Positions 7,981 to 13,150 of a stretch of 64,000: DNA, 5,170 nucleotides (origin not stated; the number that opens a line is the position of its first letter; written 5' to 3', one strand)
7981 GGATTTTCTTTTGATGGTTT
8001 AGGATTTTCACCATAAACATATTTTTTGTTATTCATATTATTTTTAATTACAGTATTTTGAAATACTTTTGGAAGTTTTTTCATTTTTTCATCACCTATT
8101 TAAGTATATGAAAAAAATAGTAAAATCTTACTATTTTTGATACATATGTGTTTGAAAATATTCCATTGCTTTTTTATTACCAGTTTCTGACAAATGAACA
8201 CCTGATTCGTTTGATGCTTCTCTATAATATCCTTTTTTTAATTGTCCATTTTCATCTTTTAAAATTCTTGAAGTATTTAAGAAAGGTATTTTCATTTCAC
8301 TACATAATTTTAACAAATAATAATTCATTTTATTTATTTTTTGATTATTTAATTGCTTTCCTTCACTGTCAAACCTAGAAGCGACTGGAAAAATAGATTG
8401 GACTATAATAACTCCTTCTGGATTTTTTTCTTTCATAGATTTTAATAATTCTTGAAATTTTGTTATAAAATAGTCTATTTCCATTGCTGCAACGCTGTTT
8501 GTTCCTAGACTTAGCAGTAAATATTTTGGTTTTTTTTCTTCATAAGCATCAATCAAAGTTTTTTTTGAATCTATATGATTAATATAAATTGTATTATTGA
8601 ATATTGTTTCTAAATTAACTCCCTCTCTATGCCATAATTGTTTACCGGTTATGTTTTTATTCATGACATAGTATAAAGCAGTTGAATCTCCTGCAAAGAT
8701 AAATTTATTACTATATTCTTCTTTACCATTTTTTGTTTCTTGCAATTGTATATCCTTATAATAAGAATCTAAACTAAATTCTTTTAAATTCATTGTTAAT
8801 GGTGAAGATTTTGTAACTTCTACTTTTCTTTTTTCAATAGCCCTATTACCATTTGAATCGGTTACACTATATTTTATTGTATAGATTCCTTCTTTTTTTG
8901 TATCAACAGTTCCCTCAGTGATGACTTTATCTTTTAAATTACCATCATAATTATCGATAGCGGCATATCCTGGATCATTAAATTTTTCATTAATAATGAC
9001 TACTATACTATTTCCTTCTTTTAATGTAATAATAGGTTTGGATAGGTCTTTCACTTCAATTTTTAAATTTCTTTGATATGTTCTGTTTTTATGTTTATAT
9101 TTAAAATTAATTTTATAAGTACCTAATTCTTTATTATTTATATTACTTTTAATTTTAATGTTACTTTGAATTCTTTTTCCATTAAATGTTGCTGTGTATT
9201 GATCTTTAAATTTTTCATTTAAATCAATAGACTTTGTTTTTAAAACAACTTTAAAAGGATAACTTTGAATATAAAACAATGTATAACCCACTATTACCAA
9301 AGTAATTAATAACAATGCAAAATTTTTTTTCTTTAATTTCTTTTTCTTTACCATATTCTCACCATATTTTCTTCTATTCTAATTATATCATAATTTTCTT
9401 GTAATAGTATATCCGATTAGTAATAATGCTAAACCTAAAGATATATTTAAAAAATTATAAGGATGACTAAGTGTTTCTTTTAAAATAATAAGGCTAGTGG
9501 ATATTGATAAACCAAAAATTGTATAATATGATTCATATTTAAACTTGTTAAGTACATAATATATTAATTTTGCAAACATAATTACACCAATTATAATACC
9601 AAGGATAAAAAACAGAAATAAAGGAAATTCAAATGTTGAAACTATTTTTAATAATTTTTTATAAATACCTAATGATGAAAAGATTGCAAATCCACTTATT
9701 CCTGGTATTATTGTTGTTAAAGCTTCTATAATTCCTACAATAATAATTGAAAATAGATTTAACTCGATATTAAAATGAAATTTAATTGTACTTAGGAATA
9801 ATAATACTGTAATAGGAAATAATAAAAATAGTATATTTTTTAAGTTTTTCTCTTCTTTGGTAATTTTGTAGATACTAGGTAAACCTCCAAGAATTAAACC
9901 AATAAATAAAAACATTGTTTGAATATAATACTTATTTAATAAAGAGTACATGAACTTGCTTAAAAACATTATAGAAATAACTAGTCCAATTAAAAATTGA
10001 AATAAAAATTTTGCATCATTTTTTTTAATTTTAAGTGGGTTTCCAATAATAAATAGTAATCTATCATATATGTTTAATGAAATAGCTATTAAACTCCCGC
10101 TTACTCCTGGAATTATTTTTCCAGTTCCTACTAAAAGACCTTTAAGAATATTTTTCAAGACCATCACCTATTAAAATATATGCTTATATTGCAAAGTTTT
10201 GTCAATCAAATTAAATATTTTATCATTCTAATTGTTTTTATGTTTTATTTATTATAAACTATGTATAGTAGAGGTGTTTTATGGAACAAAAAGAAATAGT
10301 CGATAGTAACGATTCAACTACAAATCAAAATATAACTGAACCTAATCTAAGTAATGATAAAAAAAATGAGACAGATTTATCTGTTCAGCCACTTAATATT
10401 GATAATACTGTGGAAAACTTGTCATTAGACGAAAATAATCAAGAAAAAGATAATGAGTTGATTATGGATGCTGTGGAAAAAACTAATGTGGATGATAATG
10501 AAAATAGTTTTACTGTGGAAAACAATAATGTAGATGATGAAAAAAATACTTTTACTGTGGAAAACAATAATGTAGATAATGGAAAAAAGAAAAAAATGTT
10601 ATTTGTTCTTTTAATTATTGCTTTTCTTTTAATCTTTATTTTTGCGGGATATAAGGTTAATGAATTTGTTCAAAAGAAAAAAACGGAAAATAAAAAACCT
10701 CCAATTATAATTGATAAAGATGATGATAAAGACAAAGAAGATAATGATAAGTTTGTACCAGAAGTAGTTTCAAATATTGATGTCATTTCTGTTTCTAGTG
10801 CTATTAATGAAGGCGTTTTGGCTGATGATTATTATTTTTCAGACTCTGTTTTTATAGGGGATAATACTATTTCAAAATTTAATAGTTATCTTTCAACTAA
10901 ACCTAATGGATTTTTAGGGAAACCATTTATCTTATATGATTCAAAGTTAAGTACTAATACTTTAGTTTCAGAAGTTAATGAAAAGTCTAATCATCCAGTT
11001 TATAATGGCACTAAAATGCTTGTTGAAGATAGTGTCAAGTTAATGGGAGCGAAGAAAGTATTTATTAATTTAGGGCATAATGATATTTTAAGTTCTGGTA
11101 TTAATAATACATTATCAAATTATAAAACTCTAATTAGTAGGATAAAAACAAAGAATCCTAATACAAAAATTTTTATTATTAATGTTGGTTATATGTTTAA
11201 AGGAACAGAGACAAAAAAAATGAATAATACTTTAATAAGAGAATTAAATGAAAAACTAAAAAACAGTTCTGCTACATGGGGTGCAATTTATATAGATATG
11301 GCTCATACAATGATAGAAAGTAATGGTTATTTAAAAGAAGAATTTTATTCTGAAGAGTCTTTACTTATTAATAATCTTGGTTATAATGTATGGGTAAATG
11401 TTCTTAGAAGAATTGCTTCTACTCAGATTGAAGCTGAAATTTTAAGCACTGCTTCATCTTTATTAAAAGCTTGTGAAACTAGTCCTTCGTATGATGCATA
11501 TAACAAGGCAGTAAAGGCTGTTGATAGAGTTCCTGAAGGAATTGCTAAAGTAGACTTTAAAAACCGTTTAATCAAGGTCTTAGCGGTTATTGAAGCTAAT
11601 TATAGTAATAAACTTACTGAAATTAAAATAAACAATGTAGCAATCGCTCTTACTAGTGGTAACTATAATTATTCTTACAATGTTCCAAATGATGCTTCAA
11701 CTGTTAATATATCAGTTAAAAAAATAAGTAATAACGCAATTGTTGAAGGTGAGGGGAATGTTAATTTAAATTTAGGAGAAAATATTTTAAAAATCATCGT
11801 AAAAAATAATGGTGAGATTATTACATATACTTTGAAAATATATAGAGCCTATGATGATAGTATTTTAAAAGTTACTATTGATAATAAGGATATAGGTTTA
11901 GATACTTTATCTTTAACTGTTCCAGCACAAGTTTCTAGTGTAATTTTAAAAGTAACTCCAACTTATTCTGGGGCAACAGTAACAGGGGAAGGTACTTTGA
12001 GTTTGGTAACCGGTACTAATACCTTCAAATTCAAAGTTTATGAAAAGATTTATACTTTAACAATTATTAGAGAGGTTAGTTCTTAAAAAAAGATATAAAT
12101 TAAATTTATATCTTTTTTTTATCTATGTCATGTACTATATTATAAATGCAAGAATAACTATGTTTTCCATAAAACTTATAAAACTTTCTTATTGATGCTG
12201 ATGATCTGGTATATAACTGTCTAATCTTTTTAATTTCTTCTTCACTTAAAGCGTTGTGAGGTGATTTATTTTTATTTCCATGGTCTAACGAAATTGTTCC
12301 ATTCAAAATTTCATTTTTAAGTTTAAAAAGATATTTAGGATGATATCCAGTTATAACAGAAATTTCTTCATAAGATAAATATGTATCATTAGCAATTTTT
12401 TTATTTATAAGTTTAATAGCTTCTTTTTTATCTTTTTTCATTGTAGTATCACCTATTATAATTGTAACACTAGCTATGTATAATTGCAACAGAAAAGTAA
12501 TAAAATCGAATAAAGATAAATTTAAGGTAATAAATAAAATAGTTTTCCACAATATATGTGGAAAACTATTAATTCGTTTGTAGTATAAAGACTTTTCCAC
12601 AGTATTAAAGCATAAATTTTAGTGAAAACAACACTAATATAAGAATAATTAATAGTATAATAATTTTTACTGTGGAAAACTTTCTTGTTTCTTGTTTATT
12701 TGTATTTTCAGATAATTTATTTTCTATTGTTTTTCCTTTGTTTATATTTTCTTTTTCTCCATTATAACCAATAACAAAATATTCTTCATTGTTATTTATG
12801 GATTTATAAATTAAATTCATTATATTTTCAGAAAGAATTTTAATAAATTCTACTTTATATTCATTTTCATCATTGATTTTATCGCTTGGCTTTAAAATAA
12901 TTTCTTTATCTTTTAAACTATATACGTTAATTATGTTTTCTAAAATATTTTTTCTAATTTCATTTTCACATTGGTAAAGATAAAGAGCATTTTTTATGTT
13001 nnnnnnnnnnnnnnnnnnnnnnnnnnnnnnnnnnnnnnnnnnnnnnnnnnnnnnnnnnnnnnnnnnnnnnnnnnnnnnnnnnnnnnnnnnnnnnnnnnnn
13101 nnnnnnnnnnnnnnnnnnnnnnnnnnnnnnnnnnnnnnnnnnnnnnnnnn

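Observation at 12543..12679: DnaA-box cluster ~50 kb from oriC with a perfect inverted box pair, flanking a transposase-HTH fragment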

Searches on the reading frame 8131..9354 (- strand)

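Call 6: search_protein_families(library=pfam, proteins=[window:8131-9354:-], max_evalue=0.01)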
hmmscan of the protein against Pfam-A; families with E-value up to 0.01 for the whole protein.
window:8131-9354:- (407 aa): 3 families
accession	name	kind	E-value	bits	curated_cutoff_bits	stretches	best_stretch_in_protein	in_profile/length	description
PF16403.11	Bact_surface_Ig-like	-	1.7e-26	92.5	27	2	109-180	1-71/71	Bacterial surface protein, Ig-like domain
PF13472.12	Lipase_GDSL_2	-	2.1e-10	41.8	32.9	1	268-394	56-177/178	GDSL-like Lipase/Acylhydrolase family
PF00657.28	Lipase_GDSL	-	4.5e-06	27.4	23.6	1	259-399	65-207/208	GDSL-like Lipase/Acylhydrolase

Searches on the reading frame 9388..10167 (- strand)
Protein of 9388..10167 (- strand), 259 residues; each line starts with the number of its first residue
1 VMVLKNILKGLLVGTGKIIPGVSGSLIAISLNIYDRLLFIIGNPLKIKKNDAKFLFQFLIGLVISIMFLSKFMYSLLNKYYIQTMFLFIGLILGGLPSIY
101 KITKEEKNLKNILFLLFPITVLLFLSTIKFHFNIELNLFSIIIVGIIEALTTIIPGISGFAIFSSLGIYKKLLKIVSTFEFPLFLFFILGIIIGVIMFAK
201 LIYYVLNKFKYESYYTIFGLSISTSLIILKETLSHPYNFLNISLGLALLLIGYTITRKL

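Call 6: search_protein_families(library=pfam, proteins=[window:9388-10167:-], max_evalue=0.01)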
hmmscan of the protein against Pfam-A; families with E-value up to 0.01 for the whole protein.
window:9388-10167:- (259 aa): 1 family
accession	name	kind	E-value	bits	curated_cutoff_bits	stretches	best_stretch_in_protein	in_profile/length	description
PF04018.18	VCA0040-like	-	2.1e-32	113.1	26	1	13-228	1-228/246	Undecaprenyl phosphate translocase-like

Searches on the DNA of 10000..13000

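Call 71: search_rna_families(source=window, start=10000, end=13000, threshold=evalue, max_evalue=1)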
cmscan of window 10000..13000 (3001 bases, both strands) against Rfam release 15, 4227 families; matches with E-value up to 1: 0.
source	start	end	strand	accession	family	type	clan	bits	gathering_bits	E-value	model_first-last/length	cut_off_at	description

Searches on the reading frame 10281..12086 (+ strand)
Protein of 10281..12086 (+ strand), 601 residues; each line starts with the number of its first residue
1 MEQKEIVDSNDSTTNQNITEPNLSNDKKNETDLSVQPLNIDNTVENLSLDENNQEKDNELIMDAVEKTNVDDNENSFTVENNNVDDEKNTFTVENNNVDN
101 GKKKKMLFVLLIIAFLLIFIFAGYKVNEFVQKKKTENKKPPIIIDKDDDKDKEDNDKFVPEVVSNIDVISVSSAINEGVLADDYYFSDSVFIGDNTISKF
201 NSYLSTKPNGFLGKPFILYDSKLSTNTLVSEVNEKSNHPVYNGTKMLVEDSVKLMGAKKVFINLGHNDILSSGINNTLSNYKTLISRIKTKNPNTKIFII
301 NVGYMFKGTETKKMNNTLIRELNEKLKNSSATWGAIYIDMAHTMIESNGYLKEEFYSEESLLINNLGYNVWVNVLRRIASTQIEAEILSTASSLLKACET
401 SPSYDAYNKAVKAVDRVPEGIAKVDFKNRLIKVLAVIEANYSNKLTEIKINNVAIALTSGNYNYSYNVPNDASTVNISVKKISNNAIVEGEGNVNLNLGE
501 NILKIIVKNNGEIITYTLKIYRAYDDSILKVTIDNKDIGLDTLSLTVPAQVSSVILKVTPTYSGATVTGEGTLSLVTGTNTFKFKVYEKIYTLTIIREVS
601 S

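Call 6: search_protein_families(library=pfam, proteins=[window:10281-12086:+], max_evalue=0.01)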
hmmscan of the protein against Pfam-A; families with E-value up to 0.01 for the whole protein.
window:10281-12086:+ (601 aa): 2 families
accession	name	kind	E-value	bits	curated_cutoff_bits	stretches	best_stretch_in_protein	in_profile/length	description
PF13472.12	Lipase_GDSL_2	-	3.2e-11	44.5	32.9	1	256-355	62-164/178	GDSL-like Lipase/Acylhydrolase family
PF12733.13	Cadherin-like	-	0.0056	17.5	24.2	1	456-522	10-88/89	Cadherin-like beta sandwich domain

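Call 30: search_protein_families(library=ncbifam, proteins=[window:10281-12086:+], max_evalue=1)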
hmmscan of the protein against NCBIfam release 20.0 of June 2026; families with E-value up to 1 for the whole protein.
window:10281-12086:+ (601 aa): 1 family
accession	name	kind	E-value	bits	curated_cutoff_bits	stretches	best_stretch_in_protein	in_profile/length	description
NF009463.0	PRK12823.1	equivalog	0.011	15.3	322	1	317-401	42-127/260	1,6-dihydroxycyclohexa-2,4-diene-1-carboxylate dehydrogenase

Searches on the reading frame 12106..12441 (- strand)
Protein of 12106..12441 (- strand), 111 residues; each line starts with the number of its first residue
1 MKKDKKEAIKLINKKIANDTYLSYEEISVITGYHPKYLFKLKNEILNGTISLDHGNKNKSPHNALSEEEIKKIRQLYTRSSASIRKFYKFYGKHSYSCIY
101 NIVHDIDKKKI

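Call 6: search_protein_families(library=pfam, proteins=[window:12106-12441:-], max_evalue=0.01)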
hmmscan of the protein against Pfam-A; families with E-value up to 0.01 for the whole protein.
window:12106-12441:- (111 aa): 1 family
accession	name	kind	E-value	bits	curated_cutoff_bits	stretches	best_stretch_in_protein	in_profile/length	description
PF18493.6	DUF5617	-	0.0091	16.6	26.3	1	68-111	16-60/90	Domain of unknown function (DUF5617)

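Call 9: find_homologous_proteins(query=window:12106-12441:-)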
Query window:12106-12441:- (111 aa): 170 proteins with E <= 0.001 among 189 candidates; the best 120 are listed.
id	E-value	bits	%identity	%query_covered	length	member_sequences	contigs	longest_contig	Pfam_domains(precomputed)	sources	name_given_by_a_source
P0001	4.2e-64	231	99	100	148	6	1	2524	-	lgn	-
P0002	1.6e-51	191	82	98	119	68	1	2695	-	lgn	-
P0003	3.1e-51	190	83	98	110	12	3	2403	-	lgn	-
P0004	4.0e-51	189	82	99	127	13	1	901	-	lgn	-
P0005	4.2e-51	189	81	99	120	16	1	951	-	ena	-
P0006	1.1e-50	188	80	99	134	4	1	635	-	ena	-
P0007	2.8e-50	187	81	95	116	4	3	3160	-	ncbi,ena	-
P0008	7.0e-50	185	79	99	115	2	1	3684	-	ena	-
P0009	1.1e-49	185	81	97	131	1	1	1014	-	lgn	-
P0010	1.1e-48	182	78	97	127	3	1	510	-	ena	-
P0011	2.3e-48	180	77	96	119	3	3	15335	-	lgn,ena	-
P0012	2.5e-48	180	78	97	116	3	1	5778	-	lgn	-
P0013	2.1e-47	177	78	97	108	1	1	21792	-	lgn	-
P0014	5.0e-47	176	75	97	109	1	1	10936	-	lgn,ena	-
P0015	6.4e-47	176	76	97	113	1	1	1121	-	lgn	-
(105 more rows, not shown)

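Call 12: find_related_loci(query=A1, collection=genome_contigs, flank=4000)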
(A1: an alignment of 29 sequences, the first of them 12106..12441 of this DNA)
Query A1 (111 aa) in genome_contigs; peptide patterns used: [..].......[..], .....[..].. (x = any residue, [..] = any of these).
200 stretches matched a pattern; 131 encode a relative of the query (tblastn E <= 1e-3); the best 80 are kept; 80 distinct loci.
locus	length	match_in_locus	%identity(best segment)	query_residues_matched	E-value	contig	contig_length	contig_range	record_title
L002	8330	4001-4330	80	1-110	4e-56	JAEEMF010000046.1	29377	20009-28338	MAG: Bacilli bacterium isolate Tb.RUG.233 k141_6458970_flag=0_multi=74.0194_len=29377, whole genome shotgun sequence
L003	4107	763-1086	80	1-108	2e-55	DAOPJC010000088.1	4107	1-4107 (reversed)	MAG TPA_asm: Bacilli bacterium isolate AMR_MDS_3287 NODE_23943_length_4107_cov_5.002221, whole genome shotgun sequence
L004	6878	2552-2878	82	1-109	3e-55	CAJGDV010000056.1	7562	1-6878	MAG: uncultured Bacilli bacterium isolate MAG43 genome assembly, contig: k141_2395360_length_7562_cov_17.9850, whole gen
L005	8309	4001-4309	83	3-105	2e-54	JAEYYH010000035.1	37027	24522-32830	MAG: Bacillota bacterium isolate OH_CBlB_40 k127_2124965, whole genome shotgun sequence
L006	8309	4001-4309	82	3-105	2e-52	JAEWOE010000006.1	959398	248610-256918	MAG: Bacillota bacterium isolate OH_SBlB_51 k127_1115398, whole genome shotgun sequence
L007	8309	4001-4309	81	3-105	5e-52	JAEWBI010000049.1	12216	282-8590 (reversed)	MAG: Bacillota bacterium isolate OH_PBB_246 k127_1712210, whole genome shotgun sequence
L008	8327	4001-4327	72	1-109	3e-47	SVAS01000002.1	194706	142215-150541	MAG: Bacillota bacterium isolate SIG208 NODE_1121_length_194706_cov_14.702368, whole genome shotgun sequence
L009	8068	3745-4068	69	2-109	6e-47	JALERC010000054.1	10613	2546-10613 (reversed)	MAG: Mycoplasmatota bacterium isolate SUG259 k141_752458, whole genome shotgun sequence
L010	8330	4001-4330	72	1-109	1e-45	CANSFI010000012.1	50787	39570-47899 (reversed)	MAG TPA_asm: uncultured Tenericutes bacterium isolate SRR15730532_bin.52_metawrap_v1.3_MAG genome assembly, contig: NODE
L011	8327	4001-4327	69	1-109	4e-44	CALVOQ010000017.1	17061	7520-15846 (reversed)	MAG: uncultured Bacilli bacterium isolate BRZ_FA__bin76 genome assembly, contig: BRZ_FA__NODE_3524_length_17061_cov_4.86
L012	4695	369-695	68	1-109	3e-43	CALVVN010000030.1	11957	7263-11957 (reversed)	MAG: uncultured Bacilli bacterium isolate E08__bin87 genome assembly, contig: E08__k127_3374049, whole genome shotgun se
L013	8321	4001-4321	62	3-109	4e-42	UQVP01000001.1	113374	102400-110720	uncultured Tenericutes bacterium isolate UMGS688 genome assembly, contig: NODE_20_length_113374_cov_18.896558, whole gen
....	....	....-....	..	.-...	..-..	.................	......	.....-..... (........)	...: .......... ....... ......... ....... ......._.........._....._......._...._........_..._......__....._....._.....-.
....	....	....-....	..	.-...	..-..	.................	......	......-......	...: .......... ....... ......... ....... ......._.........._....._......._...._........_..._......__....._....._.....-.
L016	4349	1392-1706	65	1-105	2e-41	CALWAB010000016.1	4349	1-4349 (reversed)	MAG: uncultured Clostridia bacterium isolate E09__bin234 genome assembly, contig: E09__k127_8053425, whole genome shotgu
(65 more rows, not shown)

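Call 30: search_protein_families(library=ncbifam, proteins=[window:12106-12441:-], max_evalue=1)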
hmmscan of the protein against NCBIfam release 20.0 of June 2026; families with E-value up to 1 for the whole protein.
window:12106-12441:- (111 aa): 1 family
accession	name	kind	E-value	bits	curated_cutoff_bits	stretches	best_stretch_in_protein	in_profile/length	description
NF033594.2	transpos_ISNCY_2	equivalog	0.027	13.7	250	1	47-90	37-80/368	ISNCY family transposase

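Call 31: search_solved_structures(query=A1, max_evalue=1, show_alignments=2)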
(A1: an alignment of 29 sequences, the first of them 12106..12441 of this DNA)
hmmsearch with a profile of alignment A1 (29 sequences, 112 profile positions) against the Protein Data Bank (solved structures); distinct sequences matched with E-value up to 1: 0.

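Call 32: search_protein_families(library=pfam, alignment_id=A1, max_evalue=0.1)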
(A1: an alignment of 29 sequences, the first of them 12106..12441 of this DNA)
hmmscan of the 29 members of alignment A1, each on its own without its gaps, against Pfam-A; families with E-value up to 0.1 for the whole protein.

A. member 1, window:12106-12441:- (111 aa): 2 families
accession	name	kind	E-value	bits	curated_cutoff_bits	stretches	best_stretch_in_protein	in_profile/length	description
PF18493.6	DUF5617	-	0.0091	16.6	26.3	1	68-111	16-60/90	Domain of unknown function (DUF5617)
PF03118.21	RNA_pol_A_CTD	-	0.045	13.9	23.8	1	63-102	26-64/67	Bacterial RNA polymerase, alpha chain C terminal domain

B. families by the number of members that match (of 29 scanned): 19 families
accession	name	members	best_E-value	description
PF13384.12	HTH_23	16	0.001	Homeodomain-like domain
PF13518.12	HTH_28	15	7.9e-07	Helix-turn-helix domain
PF19575.5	HTH_58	13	0.011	Helix-turn-helix domain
PF22398.1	DUF6978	12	0.0013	Family of unknown function (DUF6978)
PF13730.12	HTH_36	10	0.022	Helix-turn-helix domain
PF13551.12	HTH_29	6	0.00023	Winged helix-turn helix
PF00286.25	Flexi_CP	6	0.0067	Viral coat protein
PF13936.12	HTH_38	3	0.012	Helix-turn-helix domain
PF13338.12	AbiEi_4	3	0.027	Transcriptional regulator, AbiEi antitoxin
PF09047.15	MEF2_binding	2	0.035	MEF2 binding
PF18493.6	DUF5617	1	0.0091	Domain of unknown function (DUF5617)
PF16188.10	Peptidase_M24_C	1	0.01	C-terminal region of peptidase_M24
PF18072.6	FGAR-AT_linker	1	0.019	Formylglycinamide ribonucleotide amidotransferase linker domain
PF01418.23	HTH_6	1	0.02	Helix-turn-helix domain, rpiR family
PF17490.7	Tnp_22_dsRBD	1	0.032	L1 transposable element dsRBD-like domain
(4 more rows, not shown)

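Call 57: predict_structure(alignment_id=A1)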
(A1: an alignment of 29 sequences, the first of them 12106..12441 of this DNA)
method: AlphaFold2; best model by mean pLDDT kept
length: 111 residues; sequences in the alignment: 29
mean_pLDDT: 85.0   pTM: 0.45
mean pLDDT of the five models: 85.0, 83.6, 83.6, 83.2, 83.1
residues with pLDDT >= 90: 61; 70-90: 35; 50-70: 13; < 50: 2
segments of 3 or more residues with pLDDT < 50: none
pLDDT, mean of each block of 10 residues (from residue 1): 83 91 92 90 88 58 75 93 93 91 85 51
secondary structure, 60 per line:
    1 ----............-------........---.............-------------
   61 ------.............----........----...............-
elements in order: H5-16 H24-31 H35-47 H67-79 H84-91 H96-110

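Call 59: fold_search(model_id=the predicted structure, library=pdb)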
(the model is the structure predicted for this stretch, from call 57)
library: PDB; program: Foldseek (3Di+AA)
matches with E <= 10: 247; with E <= 0.001: 0
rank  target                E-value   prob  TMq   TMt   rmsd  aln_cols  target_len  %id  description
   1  2lvs_MODEL_1_A        6.3e-02  0.75  0.28  0.30  15.2       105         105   22  NMR solution structure of a CRISPR repeat binding protein (released 2013-01-23)
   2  1u78_A                7.5e-02  0.96  0.39  0.41   6.7       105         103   18  Structure of the bipartite DNA-binding domain of Tc3 transposase bound to transposon DNA (released 2004-08-31)
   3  6pax_A                6.1e-01  0.41  0.33  0.30   8.3       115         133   17  CRYSTAL STRUCTURE OF THE HUMAN PAX-6 PAIRED DOMAIN-DNA COMPLEX REVEALS A GENERAL MODEL FOR PAX PROTEIN-DNA INTERACTION (released 1999-07-13)
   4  2k9s_MODEL_1_A        6.1e-01  0.30  0.27  0.28  18.4       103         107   14  Solution structure of dna binding domain of E. coli arac (released 2008-11-25)
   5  8b9x_B                8.7e-01  0.28  0.31  0.15  16.6       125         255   13  Chimeric protein of human UFM1 E3 ligase, UFL1, and DDRGK1 (released 2023-10-25)
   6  8b9x_A                1.1e+00  0.23  0.31  0.15  16.7       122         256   14  Chimeric protein of human UFM1 E3 ligase, UFL1, and DDRGK1 (released 2023-10-25)
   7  9a7s_A                1.1e+00  0.14  0.26  0.13  18.9       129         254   14  Integrative model of RPSD-RPOB by crosslinking MS and deep learning (released 2024-09-18)
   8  7s03_A                1.2e+00  0.30  0.41  0.42   7.3       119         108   13  DNA-binding domain of human SETMAR in complex with Hsmar1 terminal inverted repeat (TIR) DNA (released 2022-08-03)
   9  4a12_B                1.5e+00  0.25  0.30  0.19  18.4        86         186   16  Structure of the global transcription regulator FapR from Staphylococcus aureus in complex with DNA operator (released 2012-09-26)
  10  4pcq_C                1.7e+00  0.20  0.30  0.23  16.1        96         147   10  Crystal Structure of MtbAldR (Rv2779c) (released 2015-05-06)
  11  8hkc_E                1.7e+00  0.11  0.24  0.13  14.9       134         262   12  Cryo-EM structure of E. coli RNAP sigma32 complex (released 2023-05-31)
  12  2k27_MODEL_1_A        1.9e+00  0.09  0.26  0.20  11.9       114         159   18  Solution structure of Human Pax8 Paired Box Domain (released 2008-09-30)
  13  8r3m_F                1.9e+00  0.08  0.23  0.11  16.2       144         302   17  Mycobacterium smegnatis RNA polymerase transcription initiation complex with SigmaA, RbpA, HelD N-terminal, CO and PCh (released 2024-10-02)
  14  6lts_F                2.0e+00  0.07  0.22  0.10  13.2       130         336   17  Crystal structure of Thermus thermophilus transcription initiation complex comprising a truncated sigma finger (released 2020-03-11)
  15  1pdn_C                2.1e+00  0.16  0.32  0.30   9.7       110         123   18  CRYSTAL STRUCTURE OF A PAIRED DOMAIN-DNA COMPLEX AT 2.5 ANGSTROMS RESOLUTION REVEALS STRUCTURAL BASIS FOR PAX DEVELOPM (released 1995-07-31)
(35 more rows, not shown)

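Call 76: search_dna_similar(query=window:12106-12441:-, collection=phages, mode=protein, max_evalue=0.001, max_rows=10)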
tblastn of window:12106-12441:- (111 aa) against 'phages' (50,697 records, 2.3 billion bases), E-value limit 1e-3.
No match.

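Call 77: search_dna_similar(query=window:12106-12441:-, collection=plasmids, mode=protein, max_evalue=0.001, max_rows=10)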
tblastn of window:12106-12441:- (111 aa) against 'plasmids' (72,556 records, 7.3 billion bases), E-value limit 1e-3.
No match.
